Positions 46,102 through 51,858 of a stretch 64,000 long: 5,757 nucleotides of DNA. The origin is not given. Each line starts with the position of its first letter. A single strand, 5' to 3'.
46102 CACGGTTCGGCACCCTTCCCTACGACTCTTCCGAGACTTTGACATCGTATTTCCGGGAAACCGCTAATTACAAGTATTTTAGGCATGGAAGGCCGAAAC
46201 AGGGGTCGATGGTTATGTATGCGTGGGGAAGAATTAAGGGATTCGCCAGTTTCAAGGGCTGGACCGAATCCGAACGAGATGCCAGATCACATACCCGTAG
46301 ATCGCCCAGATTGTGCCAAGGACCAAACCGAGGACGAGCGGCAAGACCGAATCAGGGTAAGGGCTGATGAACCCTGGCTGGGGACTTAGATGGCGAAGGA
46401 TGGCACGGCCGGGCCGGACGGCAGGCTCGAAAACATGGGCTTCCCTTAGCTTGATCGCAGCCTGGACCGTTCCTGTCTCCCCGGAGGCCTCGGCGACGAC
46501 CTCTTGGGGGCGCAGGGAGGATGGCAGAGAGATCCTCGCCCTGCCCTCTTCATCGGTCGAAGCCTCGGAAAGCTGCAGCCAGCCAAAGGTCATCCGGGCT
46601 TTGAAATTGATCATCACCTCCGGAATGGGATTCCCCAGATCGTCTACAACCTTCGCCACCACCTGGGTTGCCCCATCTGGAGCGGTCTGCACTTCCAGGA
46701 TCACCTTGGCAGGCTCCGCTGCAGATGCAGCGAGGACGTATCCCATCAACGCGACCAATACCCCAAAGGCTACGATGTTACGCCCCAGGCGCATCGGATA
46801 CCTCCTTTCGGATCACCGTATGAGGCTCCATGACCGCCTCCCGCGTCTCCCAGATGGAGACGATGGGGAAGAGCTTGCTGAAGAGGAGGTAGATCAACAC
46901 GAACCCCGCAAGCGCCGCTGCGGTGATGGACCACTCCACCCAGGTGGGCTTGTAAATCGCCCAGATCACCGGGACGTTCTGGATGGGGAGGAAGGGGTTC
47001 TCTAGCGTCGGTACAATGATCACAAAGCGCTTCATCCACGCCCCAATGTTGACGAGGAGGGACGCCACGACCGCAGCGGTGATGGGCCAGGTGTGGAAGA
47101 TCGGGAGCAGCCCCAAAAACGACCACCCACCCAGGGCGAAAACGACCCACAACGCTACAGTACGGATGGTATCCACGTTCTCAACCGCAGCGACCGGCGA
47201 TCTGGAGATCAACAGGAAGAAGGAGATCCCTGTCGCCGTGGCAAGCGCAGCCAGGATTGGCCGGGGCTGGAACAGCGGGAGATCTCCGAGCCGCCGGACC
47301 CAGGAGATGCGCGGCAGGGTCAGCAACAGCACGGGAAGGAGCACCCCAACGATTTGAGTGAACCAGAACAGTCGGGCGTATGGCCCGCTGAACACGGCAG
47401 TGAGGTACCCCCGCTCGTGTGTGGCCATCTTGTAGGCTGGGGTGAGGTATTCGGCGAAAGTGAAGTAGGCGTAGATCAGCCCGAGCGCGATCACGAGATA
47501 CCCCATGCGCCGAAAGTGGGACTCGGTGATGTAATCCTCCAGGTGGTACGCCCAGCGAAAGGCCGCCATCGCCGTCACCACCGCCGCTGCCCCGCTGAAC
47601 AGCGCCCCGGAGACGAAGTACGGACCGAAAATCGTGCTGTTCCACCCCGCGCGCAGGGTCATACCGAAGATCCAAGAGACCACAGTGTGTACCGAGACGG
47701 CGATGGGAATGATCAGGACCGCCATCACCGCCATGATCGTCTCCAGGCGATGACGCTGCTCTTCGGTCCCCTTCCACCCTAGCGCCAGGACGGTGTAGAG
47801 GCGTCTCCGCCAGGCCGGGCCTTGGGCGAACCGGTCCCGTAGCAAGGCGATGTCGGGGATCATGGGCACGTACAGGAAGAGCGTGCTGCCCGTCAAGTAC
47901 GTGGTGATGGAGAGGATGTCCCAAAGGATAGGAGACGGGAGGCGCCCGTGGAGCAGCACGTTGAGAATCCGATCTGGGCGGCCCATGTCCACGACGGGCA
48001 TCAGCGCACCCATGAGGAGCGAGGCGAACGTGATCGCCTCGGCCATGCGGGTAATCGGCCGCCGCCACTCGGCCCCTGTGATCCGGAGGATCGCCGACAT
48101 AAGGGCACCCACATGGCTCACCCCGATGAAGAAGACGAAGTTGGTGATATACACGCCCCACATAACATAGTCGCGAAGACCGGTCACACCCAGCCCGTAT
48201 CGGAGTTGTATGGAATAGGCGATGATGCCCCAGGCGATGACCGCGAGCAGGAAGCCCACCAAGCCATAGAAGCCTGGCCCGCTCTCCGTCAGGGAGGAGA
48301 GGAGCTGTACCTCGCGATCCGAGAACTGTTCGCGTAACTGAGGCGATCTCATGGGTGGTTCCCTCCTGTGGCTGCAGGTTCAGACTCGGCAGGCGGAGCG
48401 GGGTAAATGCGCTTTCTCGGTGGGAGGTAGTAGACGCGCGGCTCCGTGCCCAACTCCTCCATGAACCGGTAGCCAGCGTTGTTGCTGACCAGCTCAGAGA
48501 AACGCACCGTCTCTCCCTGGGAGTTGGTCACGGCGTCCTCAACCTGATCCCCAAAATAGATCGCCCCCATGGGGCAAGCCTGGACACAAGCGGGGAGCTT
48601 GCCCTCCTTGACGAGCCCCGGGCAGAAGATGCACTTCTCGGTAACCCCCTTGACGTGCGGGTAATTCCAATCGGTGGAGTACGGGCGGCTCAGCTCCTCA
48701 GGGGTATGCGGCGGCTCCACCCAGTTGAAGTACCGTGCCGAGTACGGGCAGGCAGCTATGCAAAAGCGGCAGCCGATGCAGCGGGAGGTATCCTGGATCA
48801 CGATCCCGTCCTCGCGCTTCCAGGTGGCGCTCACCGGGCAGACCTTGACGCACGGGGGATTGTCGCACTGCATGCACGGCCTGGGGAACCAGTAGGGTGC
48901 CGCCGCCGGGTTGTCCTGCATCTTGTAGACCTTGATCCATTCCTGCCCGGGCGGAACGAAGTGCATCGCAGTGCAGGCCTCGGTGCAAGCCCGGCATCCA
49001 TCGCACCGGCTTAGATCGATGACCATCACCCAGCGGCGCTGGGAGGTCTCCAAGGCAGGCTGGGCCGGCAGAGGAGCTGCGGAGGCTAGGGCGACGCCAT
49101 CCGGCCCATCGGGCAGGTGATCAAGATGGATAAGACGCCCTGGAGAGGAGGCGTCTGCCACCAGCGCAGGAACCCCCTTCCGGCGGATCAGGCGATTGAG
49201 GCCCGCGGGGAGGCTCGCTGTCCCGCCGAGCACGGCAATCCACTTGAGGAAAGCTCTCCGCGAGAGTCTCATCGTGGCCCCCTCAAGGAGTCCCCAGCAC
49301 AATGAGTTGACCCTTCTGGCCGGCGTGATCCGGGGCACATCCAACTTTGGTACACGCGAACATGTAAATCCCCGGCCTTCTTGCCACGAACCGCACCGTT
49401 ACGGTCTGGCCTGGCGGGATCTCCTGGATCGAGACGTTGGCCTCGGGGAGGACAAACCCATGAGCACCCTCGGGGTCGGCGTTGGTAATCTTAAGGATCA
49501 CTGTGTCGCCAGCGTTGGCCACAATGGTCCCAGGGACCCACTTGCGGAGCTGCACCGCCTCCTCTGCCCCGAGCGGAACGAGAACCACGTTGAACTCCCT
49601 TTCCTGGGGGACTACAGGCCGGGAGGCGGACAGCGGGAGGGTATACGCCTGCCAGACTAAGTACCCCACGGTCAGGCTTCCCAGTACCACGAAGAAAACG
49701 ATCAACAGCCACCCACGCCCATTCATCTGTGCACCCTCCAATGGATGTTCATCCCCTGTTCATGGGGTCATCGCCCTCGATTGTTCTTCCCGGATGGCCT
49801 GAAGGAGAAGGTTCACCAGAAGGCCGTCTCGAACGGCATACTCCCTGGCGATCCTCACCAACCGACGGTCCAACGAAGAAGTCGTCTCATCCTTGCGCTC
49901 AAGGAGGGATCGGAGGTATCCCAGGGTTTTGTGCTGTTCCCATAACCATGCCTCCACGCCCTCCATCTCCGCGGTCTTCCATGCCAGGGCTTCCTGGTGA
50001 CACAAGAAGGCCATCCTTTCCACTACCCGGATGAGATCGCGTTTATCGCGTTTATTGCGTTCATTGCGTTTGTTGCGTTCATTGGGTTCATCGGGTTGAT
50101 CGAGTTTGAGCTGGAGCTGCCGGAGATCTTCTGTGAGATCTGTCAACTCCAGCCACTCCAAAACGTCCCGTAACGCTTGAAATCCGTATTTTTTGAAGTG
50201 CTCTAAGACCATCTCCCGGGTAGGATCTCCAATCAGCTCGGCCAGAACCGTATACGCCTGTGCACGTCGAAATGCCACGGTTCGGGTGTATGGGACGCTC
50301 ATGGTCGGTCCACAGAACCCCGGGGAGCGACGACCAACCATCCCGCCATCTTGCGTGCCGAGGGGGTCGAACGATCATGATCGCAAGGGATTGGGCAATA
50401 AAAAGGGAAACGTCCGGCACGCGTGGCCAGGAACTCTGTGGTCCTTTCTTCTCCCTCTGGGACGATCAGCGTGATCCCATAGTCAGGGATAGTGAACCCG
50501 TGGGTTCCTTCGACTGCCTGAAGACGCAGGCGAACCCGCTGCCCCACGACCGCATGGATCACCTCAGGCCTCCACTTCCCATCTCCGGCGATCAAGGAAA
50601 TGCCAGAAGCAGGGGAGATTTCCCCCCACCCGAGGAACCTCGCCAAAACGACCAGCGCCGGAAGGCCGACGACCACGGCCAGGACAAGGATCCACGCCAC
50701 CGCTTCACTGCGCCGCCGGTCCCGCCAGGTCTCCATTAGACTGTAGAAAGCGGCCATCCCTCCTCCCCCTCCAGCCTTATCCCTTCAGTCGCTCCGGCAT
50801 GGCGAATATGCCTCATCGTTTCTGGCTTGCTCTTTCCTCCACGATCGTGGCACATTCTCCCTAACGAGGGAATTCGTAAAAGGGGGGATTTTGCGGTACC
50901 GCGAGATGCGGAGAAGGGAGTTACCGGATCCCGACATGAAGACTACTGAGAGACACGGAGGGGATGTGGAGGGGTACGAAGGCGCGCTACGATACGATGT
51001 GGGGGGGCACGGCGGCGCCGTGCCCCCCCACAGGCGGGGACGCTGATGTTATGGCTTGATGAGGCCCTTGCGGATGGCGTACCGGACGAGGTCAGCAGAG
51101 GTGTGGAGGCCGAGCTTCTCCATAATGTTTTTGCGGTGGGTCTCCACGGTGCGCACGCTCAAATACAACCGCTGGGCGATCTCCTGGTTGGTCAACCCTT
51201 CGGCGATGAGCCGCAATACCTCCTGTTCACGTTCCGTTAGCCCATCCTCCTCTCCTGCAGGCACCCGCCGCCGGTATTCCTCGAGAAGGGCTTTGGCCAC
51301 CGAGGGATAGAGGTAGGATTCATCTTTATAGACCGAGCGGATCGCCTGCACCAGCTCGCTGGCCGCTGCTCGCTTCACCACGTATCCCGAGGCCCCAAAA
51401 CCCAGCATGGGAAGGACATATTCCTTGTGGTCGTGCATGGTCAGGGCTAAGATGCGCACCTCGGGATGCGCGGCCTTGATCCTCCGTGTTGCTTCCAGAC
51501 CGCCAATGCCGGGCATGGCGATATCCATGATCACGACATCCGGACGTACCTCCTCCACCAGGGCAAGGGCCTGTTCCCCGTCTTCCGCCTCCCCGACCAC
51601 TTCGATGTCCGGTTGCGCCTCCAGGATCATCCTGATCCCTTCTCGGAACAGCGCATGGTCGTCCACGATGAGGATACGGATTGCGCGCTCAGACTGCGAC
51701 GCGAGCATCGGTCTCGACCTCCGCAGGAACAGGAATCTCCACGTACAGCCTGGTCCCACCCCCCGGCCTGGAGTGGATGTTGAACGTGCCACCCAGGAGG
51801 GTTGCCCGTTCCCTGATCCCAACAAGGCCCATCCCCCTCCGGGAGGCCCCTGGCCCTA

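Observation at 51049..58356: Two LuxR/NarL-type two-component systems embedded in the cupredoxin cluster (NarX-like and GAF kinases)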

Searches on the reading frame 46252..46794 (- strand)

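Call 75: search_protein_families(library=ncbifam, proteins=[window:46252-46794:-], max_evalue=0.001)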
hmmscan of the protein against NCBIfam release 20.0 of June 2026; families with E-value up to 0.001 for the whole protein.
window:46252-46794:- (180 aa): 1 family
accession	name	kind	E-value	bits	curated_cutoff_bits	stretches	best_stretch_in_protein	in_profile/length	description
NF011610.0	PRK15036.1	equivalog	0.00038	20.5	217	1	43-91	28-76/137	hydroxyisourate hydrolase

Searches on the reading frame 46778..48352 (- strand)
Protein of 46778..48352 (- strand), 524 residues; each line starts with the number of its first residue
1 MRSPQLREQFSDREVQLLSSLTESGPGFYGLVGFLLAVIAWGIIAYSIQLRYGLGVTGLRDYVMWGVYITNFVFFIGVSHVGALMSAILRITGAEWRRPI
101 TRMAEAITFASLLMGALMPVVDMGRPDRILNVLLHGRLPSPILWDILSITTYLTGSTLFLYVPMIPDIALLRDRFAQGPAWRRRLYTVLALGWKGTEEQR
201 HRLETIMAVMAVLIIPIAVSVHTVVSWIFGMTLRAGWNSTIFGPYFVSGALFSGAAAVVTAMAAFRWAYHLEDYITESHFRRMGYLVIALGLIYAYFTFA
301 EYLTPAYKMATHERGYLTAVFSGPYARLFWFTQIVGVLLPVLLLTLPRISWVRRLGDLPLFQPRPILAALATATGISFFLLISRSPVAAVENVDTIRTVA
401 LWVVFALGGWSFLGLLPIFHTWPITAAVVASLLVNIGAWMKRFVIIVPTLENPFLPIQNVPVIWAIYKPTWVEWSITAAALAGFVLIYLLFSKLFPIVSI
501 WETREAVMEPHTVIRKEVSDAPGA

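Call 75: search_protein_families(library=ncbifam, proteins=[window:46778-48352:-], max_evalue=0.001)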
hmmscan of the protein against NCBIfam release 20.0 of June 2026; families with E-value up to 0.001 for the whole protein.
window:46778-48352:- (524 aa): 2 families
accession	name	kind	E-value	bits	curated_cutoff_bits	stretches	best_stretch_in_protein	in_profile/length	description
NF045798.1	DsrP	equivalog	5.2e-29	101.8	350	2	19-161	3-141/346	sulfate reduction electron transfer complex DsrMKJOP subunit DsrP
NF041784.1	mnquin_red_QrcD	equivalog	1.5e-11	44.3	570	2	28-165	18-154/408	menaquinone reductase integral membrane subunit QrcD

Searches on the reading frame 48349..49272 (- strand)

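Call 75: search_protein_families(library=ncbifam, proteins=[window:48349-49272:-], max_evalue=0.001)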
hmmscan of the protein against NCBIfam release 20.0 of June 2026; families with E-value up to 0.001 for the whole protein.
window:48349-49272:- (307 aa): 51 families (the best 25 are shown)
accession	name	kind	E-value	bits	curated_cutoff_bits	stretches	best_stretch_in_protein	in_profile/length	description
NF045797.1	DsrO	equivalog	1.4e-54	185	200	1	71-283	34-234/235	sulfate reduction electron transfer complex DsrMKJOP subunit DsrO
NF041782.1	mnquin_red_QrcC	equivalog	2.5e-46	158.3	400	1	81-287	1-229/239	menaquinone reductase iron-sulfur cluster-binding subunit QrcC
NF011569.0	PRK14993.1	equivalog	1.6e-42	145.7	416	2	60-183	22-150/244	tetrathionate reductase subunit TtrB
TIGR03149.1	cyt_nit_nrfC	equivalog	6.2e-40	136.9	377.6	2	74-186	32-148/225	cytochrome c nitrite reductase Fe-S protein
NF041715.1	arsenate_red_ArrB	equivalog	1.2e-32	113.3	450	2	81-187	3-111/233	arsenate respiratory reductase iron-sulfur subunit ArrB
TIGR02951.1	DMSO_dmsB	equivalog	7.1e-30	104.2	214.1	2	84-183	5-115/161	DMSO/selenate family reductase complex B subunit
TIGR03478.1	DMSO_red_II_bet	subfamily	6.9e-29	100.8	480.7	3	122-185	120-184/321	DMSO reductase family type II enzyme, iron-sulfur subunit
NF042979.1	EthbenzDh_ebdB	equivalog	5.9e-26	91.1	740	2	125-186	145-207/354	ethylbenzene dehydrogenase subunit beta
NF008134.0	PRK10882.1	equivalog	7.5e-25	87.7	263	2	70-187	25-168/329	hydrogenase 2 operon protein HybA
NF038355.1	FDH3_beta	equivalog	9.2e-25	87.7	240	1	83-243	5-164/180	formate dehydrogenase FDH3 subunit beta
NF045715.1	sulf_resp_HmcB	equivalog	3.6e-23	82.1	420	1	112-243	86-198/307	sulfate respiration complex iron-sulfur protein HmcB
TIGR01582.1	FDH-beta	equivalog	1.8e-20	73.3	334.7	2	132-179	92-140/283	formate dehydrogenase subunit beta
NF007382.0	PRK09898.1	equivalog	1.2e-17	64.2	213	1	131-179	121-170/208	ferredoxin-like protein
NF007658.0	PRK10330.1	equivalog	7.7e-17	61.4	260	1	133-242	58-156/181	electron transport protein HydN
NF009408.0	PRK12769.1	equivalog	8.1e-16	57.3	1003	1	84-243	6-147/659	formate-dependent uric acid utilization protein AegA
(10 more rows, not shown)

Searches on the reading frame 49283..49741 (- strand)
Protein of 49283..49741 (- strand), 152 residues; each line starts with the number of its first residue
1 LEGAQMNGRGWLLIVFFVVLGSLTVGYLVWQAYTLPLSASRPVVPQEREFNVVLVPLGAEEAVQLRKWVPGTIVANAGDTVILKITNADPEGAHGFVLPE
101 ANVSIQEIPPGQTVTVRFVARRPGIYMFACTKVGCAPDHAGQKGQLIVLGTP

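Call 75: search_protein_families(library=ncbifam, proteins=[window:49283-49741:-], max_evalue=0.001)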
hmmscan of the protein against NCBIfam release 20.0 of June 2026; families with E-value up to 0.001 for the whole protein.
window:49283-49741:- (152 aa): 6 families
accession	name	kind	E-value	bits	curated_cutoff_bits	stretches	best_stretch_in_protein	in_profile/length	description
TIGR04246.1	nitrous_NosZ_Gp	equivalog_domain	1.4e-13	50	625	1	67-148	495-576/578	Sec-dependent nitrous-oxide reductase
TIGR04244.1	nitrous_NosZ_RR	equivalog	3.8e-09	35.6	625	1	75-148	553-626/627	TAT-dependent nitrous-oxide reductase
TIGR02866.1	CoxB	equivalog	6.1e-06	25.9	147.7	1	73-149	120-192/202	cytochrome c oxidase subunit II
TIGR02376.1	Cu_nitrite_red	equivalog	1.4e-05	24.6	296.3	1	69-149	56-145/326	copper-containing nitrite reductase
NF041074.2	quin_ox_SoxA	equivalog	0.0002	21.3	110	1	61-132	67-138/154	proton pump complex quinol oxidase subunit SoxA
NF052460.1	L-NosZ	equivalog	0.00032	19.3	700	1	70-148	392-478/480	clade III lactonase-type nitrous-oxide reductase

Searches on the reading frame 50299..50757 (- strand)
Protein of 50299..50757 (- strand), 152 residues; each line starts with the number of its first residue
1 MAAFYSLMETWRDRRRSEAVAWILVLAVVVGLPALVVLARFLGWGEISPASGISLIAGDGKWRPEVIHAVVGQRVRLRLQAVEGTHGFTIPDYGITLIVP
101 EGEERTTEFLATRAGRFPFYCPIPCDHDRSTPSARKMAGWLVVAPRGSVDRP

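Call 4: search_protein_families(library=pfam, proteins=[window:50299-50757:-], max_evalue=0.01)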
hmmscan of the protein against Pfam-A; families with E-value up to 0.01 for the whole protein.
window:50299-50757:- (152 aa): 1 family
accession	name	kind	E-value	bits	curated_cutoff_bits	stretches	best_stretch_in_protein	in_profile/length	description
PF13473.12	Cupredoxin_1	-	1.6e-06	28.5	27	1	47-124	17-95/104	Cupredoxin-like domain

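Call 8: search_protein_families(library=ncbifam, proteins=[window:50299-50757:-], max_evalue=0.01)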
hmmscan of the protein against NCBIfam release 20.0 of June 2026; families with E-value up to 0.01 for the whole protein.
window:50299-50757:- (152 aa): 4 families
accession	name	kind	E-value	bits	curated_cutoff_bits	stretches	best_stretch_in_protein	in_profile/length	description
TIGR04246.1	nitrous_NosZ_Gp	equivalog_domain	6e-09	34.7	625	1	61-145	495-578/578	Sec-dependent nitrous-oxide reductase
NF052460.1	L-NosZ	equivalog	4.3e-05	22.2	700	1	83-126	421-466/480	clade III lactonase-type nitrous-oxide reductase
TIGR04244.1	nitrous_NosZ_RR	equivalog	0.00029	19.5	625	1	85-125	573-613/627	TAT-dependent nitrous-oxide reductase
TIGR03096.1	nitroso_cyanin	equivalog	0.00037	20.3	142.85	1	65-123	61-120/135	nitrosocyanin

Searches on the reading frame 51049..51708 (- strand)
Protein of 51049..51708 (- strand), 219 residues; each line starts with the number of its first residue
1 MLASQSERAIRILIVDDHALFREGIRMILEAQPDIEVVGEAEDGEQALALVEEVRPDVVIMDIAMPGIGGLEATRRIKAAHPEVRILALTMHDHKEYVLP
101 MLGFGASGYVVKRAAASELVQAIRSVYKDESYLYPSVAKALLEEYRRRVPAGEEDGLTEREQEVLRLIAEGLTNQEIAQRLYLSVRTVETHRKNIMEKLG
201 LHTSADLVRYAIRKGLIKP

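Call 4: search_protein_families(library=pfam, proteins=[window:51049-51708:-], max_evalue=0.01)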
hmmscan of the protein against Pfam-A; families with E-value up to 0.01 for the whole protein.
window:51049-51708:- (219 aa): 9 families
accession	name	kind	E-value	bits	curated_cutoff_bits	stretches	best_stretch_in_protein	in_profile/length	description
PF00072.30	Response_reg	-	8.5e-32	110.1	30.2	1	12-124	1-111/111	Response regulator receiver domain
PF00196.25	GerE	-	1.3e-21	76.4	23.5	1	156-211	2-57/57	Bacterial regulatory proteins, luxR family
PF08281.18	Sigma70_r4_2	-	2.6e-08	33.8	25.7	1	156-199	10-54/54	Sigma-70, region 4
PF04545.22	Sigma70_r4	-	1e-05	25.4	24.1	1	155-199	3-48/50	Sigma-70, region 4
PF13384.12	HTH_23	-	6.7e-05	23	24.6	1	161-195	7-41/50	Homeodomain-like domain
PF13412.12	HTH_24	-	0.00088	19.2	21.9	1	159-193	3-39/48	Winged helix-turn-helix DNA-binding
PF13551.12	HTH_29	-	0.0046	17.5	28.1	0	163-193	3-34/64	Winged helix-turn helix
PF14493.12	HTH_40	-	0.0048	17.6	27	0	162-191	3-32/89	Helix-turn-helix domain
PF07638.17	Sigma70_ECF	-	0.01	16.2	21.1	0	167-198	147-178/185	ECF sigma factor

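Call 8: search_protein_families(library=ncbifam, proteins=[window:51049-51708:-], max_evalue=0.01)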
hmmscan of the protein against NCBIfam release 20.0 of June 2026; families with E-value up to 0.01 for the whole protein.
window:51049-51708:- (219 aa): 128 families (the best 25 are shown)
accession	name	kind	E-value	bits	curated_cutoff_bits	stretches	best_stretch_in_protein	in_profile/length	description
NF052445.1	RespRegMctR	equivalog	6.9e-67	224.8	300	1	10-216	2-204/205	two-component system response regulator MctR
NF011896.0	PRK15369.1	equivalog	2.6e-54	184.1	242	1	9-217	3-210/211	two component system response regulator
NF047785.1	respo_reg_MadR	equivalog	4.3e-53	179.8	300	1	10-217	1-209/209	MadR family response regulator transcription factor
NF007018.1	PRK09483.1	equivalog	7.5e-51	172.8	280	1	10-218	2-210/217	UvrY/SirA/GacA family response regulator transcription factor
NF007935.0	PRK10651.1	equivalog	2.5e-45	154.3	250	1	7-204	4-203/216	two-component system response regulator NarL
NF007708.0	PRK10403.1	equivalog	1.1e-37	129.6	343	1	9-202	6-199/215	nitrate/nitrite response regulator protein NarP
NF007403.0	PRK09935.1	equivalog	4.2e-34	118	271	1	11-216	5-209/210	fimbria biosynthesis transcriptional regulator FimZ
NF007685.0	PRK10360.1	equivalog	1.6e-33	116.2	258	1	10-209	2-190/196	response regulator transcription factor UhpA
NF008098.0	PRK10840.1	equivalog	7.8e-30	104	235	1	10-210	4-204/216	response regulator transcription factor RcsB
NF007419.0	PRK09958.1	equivalog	3.8e-29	101.7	251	1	13-214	4-201/204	acid-sensing system DNA-binding response regulator EvgA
NF001965.0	PRK00742.1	subfamily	1.3e-25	90.4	293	1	8-116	2-111/357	chemotaxis-specific protein-glutamate methyltransferase CheB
NF006900.1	PRK09390.1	equivalog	5.1e-25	88.2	255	1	10-215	5-201/203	response regulator FixJ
NF009206.0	PRK12555.1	subfamily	1.5e-22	80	342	1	10-114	1-106/340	chemotaxis-specific protein-glutamate methyltransferase CheB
NF041830.1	RR_TF_ErdR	exception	4.4e-22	78.8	390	1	11-205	3-199/213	response regulator transcription factor ErdR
NF041367.1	CheY_Halo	equivalog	7.3e-22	77.9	200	1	12-126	1-113/114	chemotaxis protein CheY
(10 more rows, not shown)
